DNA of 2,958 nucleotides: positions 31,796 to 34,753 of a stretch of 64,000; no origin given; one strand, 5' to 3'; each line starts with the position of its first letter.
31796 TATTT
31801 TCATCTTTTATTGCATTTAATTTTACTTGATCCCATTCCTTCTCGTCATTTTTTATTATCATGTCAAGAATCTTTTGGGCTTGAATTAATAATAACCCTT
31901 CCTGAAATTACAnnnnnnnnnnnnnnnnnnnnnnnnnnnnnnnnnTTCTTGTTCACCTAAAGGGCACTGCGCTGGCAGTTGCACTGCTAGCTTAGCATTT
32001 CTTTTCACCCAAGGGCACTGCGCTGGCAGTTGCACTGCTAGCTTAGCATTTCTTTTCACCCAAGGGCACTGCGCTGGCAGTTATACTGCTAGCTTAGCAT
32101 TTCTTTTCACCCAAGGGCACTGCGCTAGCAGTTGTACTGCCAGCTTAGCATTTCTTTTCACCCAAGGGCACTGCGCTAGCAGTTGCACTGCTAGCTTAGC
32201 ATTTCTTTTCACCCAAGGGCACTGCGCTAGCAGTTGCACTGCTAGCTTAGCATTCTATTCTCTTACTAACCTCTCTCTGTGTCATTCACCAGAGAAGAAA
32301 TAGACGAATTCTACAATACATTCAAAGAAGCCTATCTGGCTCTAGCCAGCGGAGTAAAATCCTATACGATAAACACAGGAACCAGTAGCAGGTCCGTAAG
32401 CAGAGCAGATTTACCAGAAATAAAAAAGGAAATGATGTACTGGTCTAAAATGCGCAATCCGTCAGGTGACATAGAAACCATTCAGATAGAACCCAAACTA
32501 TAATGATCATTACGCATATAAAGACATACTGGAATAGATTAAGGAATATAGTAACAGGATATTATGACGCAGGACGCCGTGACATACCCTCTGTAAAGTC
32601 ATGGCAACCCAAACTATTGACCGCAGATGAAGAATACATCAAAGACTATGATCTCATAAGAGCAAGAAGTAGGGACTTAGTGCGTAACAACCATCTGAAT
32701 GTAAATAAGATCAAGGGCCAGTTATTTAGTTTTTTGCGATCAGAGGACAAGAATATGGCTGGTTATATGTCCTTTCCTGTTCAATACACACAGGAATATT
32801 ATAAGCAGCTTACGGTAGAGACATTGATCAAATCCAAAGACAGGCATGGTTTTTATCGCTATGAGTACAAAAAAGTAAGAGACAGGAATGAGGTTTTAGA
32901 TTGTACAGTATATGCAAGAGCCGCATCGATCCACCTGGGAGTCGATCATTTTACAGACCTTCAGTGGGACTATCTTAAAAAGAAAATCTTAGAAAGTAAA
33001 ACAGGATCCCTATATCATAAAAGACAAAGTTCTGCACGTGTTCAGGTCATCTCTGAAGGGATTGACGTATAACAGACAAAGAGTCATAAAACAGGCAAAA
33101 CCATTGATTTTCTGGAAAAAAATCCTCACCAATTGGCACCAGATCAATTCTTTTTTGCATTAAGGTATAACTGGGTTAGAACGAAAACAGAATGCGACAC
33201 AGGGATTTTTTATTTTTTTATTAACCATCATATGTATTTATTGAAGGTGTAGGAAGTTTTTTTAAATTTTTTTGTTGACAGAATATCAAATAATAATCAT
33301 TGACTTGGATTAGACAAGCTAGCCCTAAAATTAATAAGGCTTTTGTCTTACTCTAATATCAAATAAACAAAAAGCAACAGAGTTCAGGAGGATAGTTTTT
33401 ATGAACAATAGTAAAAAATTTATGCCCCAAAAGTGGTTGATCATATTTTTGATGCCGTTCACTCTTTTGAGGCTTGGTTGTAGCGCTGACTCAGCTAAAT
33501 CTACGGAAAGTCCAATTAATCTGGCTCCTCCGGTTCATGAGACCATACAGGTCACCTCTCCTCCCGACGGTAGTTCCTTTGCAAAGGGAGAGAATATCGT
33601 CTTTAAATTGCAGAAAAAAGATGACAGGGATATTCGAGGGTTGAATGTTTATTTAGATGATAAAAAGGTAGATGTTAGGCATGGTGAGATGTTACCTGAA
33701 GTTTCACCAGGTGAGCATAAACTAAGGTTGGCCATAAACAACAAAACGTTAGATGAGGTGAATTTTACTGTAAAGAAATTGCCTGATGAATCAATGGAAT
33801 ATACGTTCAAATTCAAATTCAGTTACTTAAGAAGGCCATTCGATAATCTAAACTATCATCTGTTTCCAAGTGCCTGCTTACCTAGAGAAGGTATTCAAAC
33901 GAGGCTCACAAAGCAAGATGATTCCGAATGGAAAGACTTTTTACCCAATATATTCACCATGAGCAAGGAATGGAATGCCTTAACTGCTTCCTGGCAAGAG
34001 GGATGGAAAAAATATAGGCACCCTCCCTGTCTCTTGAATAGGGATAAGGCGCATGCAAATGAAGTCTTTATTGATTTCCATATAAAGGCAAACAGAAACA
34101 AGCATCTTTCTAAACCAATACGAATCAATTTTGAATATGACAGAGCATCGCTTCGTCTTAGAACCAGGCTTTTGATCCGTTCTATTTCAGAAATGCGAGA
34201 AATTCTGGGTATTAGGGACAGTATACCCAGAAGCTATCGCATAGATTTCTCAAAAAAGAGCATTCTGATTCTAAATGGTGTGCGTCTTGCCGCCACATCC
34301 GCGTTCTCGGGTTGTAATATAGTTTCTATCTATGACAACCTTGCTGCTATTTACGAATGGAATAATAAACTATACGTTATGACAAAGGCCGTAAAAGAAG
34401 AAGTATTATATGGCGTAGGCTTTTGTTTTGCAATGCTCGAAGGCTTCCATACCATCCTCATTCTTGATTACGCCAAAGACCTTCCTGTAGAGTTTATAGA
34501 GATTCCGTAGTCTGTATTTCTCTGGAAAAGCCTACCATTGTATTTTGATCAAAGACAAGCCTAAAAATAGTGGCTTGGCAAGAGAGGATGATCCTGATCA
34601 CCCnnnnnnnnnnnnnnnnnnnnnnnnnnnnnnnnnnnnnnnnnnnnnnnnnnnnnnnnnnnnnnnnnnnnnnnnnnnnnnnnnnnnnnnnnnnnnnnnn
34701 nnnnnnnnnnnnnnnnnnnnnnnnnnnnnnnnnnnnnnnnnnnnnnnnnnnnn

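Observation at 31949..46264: Cassette array bounded by 51-bp hairpin-repeat arrays, next to the 3' end of ssrA, with no recombinase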

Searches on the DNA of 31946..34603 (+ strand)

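Call 46: search_dna_similar(query=window:31946-34603:+, collection=plasmids, mode=distant, max_rows=10)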
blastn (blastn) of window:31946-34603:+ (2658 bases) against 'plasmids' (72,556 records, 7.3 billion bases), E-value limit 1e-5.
No match.

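Call 47: search_dna_similar(query=window:32279-33072:+, collection=phages, mode=distant, max_rows=10)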
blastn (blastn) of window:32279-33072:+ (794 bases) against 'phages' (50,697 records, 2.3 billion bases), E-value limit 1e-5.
Records with a match: 2; places in all: 2; records where one place covers at least 80% of the query: 0.
Best place of each record, by identity: 80-90% 1; 60-80% 1.
By first word of the organism name: Wolbachia 2.
By host as written in the record: Wolbachia endosymbiont of Simulium squamosum 1; - 1.
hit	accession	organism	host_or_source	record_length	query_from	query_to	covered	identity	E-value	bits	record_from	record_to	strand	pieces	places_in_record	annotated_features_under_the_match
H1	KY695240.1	Wolbachia phage sr1WOdamA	Wolbachia endosymbiont of Simulium ...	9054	592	672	10%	76.5%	9e-7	62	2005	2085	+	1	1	record has no annotation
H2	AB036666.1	Wolbachia phage WO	-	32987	592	652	8%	82.0%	9e-7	62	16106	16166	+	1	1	gp15: similar to terminase large subunit of phage lambda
